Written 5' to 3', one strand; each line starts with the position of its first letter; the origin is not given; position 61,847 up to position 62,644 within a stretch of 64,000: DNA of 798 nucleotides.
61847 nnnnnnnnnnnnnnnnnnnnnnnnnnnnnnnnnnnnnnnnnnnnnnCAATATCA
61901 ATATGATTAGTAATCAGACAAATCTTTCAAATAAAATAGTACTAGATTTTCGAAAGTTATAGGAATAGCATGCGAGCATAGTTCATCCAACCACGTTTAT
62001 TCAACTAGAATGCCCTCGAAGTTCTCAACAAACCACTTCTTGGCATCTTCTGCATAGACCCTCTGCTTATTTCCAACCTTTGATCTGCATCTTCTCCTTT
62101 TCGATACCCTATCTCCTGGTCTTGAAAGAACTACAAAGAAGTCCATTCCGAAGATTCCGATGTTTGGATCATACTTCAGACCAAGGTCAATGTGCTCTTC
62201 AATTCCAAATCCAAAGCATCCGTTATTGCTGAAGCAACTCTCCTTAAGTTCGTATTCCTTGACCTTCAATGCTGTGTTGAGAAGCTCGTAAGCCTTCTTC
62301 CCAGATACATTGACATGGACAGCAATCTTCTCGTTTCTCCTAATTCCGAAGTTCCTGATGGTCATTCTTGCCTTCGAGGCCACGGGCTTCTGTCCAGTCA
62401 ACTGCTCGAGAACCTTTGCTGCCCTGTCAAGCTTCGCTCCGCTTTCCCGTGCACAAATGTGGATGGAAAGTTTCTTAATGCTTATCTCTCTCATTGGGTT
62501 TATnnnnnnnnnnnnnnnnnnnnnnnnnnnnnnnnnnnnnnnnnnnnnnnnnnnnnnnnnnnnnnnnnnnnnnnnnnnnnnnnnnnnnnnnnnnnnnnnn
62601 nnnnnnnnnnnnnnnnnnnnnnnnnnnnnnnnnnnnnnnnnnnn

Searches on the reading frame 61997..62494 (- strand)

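Call 85: search_protein_families(library=pfam, proteins=[window:61997-62494:-], max_evalue=0.001)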
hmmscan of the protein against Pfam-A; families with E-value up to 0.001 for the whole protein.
window:61997-62494:- (165 aa): 2 families
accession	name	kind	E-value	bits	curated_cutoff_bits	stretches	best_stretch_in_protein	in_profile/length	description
PF00673.26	Ribosomal_L5_C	-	7.3e-19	68.1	27.8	1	56-132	1-82/94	ribosomal L5P family C-terminus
PF00281.24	Ribosomal_L5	-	1.6e-18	67.2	34.9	1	1-52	3-57/57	Ribosomal protein L5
